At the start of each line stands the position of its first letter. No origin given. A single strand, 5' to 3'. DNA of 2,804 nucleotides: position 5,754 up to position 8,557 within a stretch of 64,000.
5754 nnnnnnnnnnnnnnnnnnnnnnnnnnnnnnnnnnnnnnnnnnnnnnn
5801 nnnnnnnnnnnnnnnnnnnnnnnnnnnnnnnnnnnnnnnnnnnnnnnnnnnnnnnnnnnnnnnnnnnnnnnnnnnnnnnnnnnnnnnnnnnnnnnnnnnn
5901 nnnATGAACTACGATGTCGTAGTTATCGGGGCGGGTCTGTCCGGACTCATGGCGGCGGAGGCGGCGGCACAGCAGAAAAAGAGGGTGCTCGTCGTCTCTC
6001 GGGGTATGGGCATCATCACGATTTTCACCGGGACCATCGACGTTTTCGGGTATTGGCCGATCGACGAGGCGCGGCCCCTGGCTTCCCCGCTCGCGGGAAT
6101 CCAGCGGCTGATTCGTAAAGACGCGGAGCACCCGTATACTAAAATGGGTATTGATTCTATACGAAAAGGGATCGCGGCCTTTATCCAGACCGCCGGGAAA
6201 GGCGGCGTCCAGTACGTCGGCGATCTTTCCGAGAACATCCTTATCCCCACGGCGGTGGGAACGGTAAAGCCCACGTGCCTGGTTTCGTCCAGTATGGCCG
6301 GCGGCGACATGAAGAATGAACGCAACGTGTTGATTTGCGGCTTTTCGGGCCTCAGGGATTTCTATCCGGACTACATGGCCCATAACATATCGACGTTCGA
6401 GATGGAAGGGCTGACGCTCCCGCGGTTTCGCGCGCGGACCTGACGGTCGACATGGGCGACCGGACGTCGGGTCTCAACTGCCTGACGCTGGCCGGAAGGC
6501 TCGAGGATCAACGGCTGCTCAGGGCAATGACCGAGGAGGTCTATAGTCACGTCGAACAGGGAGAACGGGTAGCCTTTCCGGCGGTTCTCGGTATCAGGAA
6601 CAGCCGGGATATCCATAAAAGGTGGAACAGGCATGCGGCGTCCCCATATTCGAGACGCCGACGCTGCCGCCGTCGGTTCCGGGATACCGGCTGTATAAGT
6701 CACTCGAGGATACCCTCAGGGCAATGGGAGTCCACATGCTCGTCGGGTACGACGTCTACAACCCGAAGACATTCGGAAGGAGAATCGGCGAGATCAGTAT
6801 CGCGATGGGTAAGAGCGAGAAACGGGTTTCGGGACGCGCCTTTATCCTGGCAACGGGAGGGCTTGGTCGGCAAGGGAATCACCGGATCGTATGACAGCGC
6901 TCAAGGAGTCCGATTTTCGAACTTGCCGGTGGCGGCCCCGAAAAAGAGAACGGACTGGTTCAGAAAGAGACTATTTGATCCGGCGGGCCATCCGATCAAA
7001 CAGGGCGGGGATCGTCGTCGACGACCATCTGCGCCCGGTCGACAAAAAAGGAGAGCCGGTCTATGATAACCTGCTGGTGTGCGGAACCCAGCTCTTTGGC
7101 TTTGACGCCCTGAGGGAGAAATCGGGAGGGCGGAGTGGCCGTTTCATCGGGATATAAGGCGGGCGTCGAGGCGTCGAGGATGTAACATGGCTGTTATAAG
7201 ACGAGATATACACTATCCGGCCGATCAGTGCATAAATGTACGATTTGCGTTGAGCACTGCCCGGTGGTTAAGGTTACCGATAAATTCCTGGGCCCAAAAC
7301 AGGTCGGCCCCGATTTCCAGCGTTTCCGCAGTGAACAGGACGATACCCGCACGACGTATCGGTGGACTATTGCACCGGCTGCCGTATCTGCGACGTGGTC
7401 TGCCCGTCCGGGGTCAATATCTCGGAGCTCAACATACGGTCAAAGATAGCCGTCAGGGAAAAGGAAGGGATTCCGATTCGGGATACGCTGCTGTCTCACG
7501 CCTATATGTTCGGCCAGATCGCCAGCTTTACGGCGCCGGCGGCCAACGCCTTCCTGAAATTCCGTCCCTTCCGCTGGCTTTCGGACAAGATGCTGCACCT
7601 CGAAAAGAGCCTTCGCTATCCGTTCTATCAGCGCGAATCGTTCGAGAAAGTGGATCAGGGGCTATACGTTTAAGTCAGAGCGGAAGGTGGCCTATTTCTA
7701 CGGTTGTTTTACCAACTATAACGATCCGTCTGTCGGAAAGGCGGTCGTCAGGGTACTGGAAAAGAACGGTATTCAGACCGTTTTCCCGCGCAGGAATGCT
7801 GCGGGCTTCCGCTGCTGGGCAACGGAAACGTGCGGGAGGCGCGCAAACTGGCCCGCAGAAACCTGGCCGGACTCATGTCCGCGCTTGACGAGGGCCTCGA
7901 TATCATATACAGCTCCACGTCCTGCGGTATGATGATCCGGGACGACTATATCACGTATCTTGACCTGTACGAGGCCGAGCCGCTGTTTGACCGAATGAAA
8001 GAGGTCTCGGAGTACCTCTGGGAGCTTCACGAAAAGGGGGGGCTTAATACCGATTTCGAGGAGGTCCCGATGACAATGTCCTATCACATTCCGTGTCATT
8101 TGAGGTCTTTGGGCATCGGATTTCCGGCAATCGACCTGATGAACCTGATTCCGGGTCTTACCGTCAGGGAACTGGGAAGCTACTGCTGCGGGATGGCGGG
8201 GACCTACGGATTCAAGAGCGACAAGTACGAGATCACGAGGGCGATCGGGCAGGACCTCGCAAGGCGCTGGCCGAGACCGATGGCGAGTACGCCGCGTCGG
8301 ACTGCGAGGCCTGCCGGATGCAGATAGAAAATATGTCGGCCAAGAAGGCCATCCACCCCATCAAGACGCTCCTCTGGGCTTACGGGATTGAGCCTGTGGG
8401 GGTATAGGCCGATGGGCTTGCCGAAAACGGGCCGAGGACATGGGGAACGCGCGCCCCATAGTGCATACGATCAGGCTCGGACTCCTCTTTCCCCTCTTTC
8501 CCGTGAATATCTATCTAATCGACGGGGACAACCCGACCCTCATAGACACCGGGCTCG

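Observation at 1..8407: EtfA and a membrane HdrD/GlpC-like Fe-S oxidoreductase sit directly upstream of glpK-glpABC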

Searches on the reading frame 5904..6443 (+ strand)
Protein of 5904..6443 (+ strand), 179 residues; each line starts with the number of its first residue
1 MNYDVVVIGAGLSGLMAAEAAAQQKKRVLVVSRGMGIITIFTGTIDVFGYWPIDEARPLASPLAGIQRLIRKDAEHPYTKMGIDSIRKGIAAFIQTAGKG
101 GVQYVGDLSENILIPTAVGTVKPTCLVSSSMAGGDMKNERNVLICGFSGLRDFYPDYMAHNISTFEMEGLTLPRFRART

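Call 7: search_protein_families(library=pfam, proteins=[window:5904-6443:+], max_evalue=0.01)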
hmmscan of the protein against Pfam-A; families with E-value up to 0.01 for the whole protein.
window:5904-6443:+ (179 aa): 9 families
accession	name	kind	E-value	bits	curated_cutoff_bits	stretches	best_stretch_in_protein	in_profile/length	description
PF00890.30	FAD_binding_2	-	5.8e-17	62.4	20.4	1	4-164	1-170/414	FAD binding domain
PF03486.20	HI0933_like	-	3e-06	27.3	50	1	4-34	2-32/244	HI0933-like protein Rossmann domain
PF13450.12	NAD_binding_8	-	3e-05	24.6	21.9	1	7-33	1-27/68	NAD(P)-binding Rossmann-like domain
PF12831.13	FAD_oxidored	-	4.5e-05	23.3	27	1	4-34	1-31/416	FAD dependent oxidoreductase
PF07992.20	Pyr_redox_2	-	0.00011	22.1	26.1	1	3-33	1-31/291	Pyridine nucleotide-disulphide oxidoreductase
PF01266.30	DAO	-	0.00014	21.9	27.9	1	4-34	1-31/353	FAD dependent oxidoreductase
PF00070.33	Pyr_redox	-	0.00054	20.8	22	1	5-35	2-32/82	Pyridine nucleotide-disulphide oxidoreductase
PF01134.28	GIDA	-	0.00061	19.4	22.1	1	4-32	1-29/391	Glucose inhibited division protein A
PF01946.23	Thi4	-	0.0062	16.2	26.2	1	2-33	17-49/235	Thi4 family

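Call 10: search_protein_families(library=ncbifam, proteins=[window:5904-6443:+], max_evalue=0.001)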
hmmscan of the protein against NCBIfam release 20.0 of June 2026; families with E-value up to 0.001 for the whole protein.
window:5904-6443:+ (179 aa): 29 families (the best 25 are shown)
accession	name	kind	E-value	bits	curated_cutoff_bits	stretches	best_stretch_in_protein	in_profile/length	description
NF003724.0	PRK05329.2-3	equivalog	1.1e-37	130.1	327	1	4-167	3-160/426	glycerol-3-phosphate dehydrogenase subunit GlpB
NF003726.0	PRK05329.2-5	equivalog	1.1e-36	126.5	354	1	3-165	2-159/415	glycerol-3-phosphate dehydrogenase subunit GlpB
NF003725.0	PRK05329.2-4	equivalog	1.8e-33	116.1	345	1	1-162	7-169/429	glycerol-3-phosphate dehydrogenase subunit GlpB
NF003722.0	PRK05329.1-5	equivalog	8.1e-28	97.8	349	1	3-164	5-160/428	glycerol-3-phosphate dehydrogenase subunit GlpB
NF003720.0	PRK05329.1-3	equivalog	4.9e-27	94.7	313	1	1-164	1-164/437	glycerol-3-phosphate dehydrogenase subunit GlpB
TIGR03378.1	glycerol3P_GlpB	equivalog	4.1e-24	85.3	174.15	1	3-164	1-163/419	anaerobic glycerol-3-phosphate dehydrogenase subunit GlpB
NF003719.0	PRK05329.1-2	equivalog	9.4e-21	74.2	359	1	1-164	1-166/423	glycerol-3-phosphate dehydrogenase subunit GlpB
NF003721.0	PRK05329.1-4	equivalog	6.1e-19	68.3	403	1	1-163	1-164/428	glycerol-3-phosphate dehydrogenase subunit GlpB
NF003718.0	PRK05329.1-1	equivalog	2.3e-16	59.7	370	1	1-166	1-163/419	glycerol-3-phosphate dehydrogenase subunit GlpB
NF003723.0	PRK05329.2-1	equivalog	1.4e-08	33.9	680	1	3-152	9-161/436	glycerol-3-phosphate dehydrogenase subunit GlpB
NF053717.1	VnlPnlRedVprA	equivalog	1.4e-06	27.4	600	1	2-35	6-39/481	vinyl phenol reductase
NF003585.0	PRK05249.1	equivalog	8.6e-06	24.6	465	1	2-45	6-51/464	Si-specific NAD(P)(+) transhydrogenase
TIGR01350.1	lipoamide_DH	equivalog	2e-05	23.5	408.8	1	2-33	1-32/461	dihydrolipoyl dehydrogenase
TIGR00031.1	UDP-GALP_mutase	equivalog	6e-05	22.2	303.75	1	3-33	2-32/378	UDP-galactopyranose mutase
NF005513.0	PRK07121.1-6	equivalog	6.5e-05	21.6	608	1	1-45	5-50/533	FAD-binding protein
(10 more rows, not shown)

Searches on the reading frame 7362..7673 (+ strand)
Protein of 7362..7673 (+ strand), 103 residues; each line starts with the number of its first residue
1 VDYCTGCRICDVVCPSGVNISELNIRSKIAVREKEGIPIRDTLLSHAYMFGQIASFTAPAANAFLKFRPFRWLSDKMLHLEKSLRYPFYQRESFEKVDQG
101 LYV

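Call 7: search_protein_families(library=pfam, proteins=[window:7362-7673:+], max_evalue=0.01)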
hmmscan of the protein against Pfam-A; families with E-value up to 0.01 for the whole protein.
window:7362-7673:+ (103 aa): 6 families
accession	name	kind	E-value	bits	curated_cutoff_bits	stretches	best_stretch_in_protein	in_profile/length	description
PF13237.11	Fer4_10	-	0.00097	19.5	25.5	1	2-26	7-22/53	4Fe-4S dicluster domain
PF13187.11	Fer4_9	-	0.001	19.5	27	1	3-23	1-21/52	4Fe-4S dicluster domain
PF13183.11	Fer4_8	-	0.0023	18.8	27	1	2-18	52-68/68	4Fe-4S dicluster domain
PF12797.12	Fer4_2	-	0.0062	16.9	24.5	1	2-16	8-22/22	4Fe-4S binding domain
PF12838.12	Fer4_7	-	0.0081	17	27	0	3-18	37-52/52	4Fe-4S dicluster domain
PF00037.32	Fer4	-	0.0092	16.2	21.1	0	2-17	6-21/24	4Fe-4S binding domain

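Call 10: search_protein_families(library=ncbifam, proteins=[window:7362-7673:+], max_evalue=0.001)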
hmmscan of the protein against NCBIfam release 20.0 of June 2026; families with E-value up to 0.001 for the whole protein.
window:7362-7673:+ (103 aa): 4 families
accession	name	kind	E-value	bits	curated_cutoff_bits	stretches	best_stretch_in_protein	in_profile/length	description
NF008369.0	PRK11168.1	equivalog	2.6e-24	85.9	278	1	2-96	58-152/401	anaerobic glycerol-3-phosphate dehydrogenase subunit C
TIGR03379.1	glycerol3P_GlpC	equivalog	3.2e-15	55.8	279.9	1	2-96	52-148/397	anaerobic glycerol-3-phosphate dehydrogenase subunit GlpC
NF045670.1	quin_L_LdhH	equivalog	0.00031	19.1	800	1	2-46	354-398/706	L-lactate dehydrogenase (quinone) large subunit LdhH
NF008434.0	PRK11274.1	equivalog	0.00053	19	333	1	1-42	72-113/409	glycolate oxidase subunit GlcF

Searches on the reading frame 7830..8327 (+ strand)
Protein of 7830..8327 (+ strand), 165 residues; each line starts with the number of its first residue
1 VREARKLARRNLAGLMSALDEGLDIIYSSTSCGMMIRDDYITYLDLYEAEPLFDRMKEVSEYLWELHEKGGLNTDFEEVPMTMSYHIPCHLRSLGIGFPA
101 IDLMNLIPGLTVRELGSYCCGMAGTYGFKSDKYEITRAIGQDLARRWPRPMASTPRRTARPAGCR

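Call 7: search_protein_families(library=pfam, proteins=[window:7830-8327:+], max_evalue=0.01)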
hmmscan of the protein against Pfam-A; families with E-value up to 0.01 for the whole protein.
window:7830-8327:+ (165 aa): 1 family
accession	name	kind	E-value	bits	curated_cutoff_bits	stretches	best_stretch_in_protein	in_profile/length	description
PF02754.22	CCG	-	1.9e-05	25.1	20.6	1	84-141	2-59/85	Cysteine-rich domain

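Call 10: search_protein_families(library=ncbifam, proteins=[window:7830-8327:+], max_evalue=0.001)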
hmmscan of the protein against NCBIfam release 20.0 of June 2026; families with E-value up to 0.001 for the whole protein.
window:7830-8327:+ (165 aa): 6 families
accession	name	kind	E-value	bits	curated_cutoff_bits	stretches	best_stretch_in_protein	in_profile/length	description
NF008369.0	PRK11168.1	equivalog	6.9e-42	143.7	278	1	2-145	218-359/401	anaerobic glycerol-3-phosphate dehydrogenase subunit C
TIGR03379.1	glycerol3P_GlpC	equivalog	7.7e-30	103.9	279.9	1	3-145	215-356/397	anaerobic glycerol-3-phosphate dehydrogenase subunit GlpC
NF045670.1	quin_L_LdhH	equivalog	6.6e-10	37.9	800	1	3-130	520-651/706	L-lactate dehydrogenase (quinone) large subunit LdhH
NF004898.0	PRK06259.1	equivalog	1.9e-08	33.4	385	1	6-143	318-440/488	fumarate reductase (CoM/CoB) subunit TfrB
NF008434.0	PRK11274.1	equivalog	2.8e-06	26.5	333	1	3-129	221-353/409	glycolate oxidase subunit GlcF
NF049975.1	2HglutDHaseYdiJ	equivalog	3.7e-05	21.7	1350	1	4-139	839-971/1018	D-2-hydroxyglutarate dehydrogenase YdiJ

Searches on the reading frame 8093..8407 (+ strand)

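Call 7: search_protein_families(library=pfam, proteins=[window:8093-8407:+], max_evalue=0.01)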
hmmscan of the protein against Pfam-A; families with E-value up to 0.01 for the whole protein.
window:8093-8407:+ (104 aa): 0 families

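Call 10: search_protein_families(library=ncbifam, proteins=[window:8093-8407:+], max_evalue=0.001)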
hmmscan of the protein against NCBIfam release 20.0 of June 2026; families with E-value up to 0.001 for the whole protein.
window:8093-8407:+ (104 aa): 2 families
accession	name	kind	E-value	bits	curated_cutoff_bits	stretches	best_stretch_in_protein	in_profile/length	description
NF008369.0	PRK11168.1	equivalog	2.9e-06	26.4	278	1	58-97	360-399/401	anaerobic glycerol-3-phosphate dehydrogenase subunit C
TIGR03379.1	glycerol3P_GlpC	equivalog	6.1e-05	21.9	279.9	1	59-94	358-393/397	anaerobic glycerol-3-phosphate dehydrogenase subunit GlpC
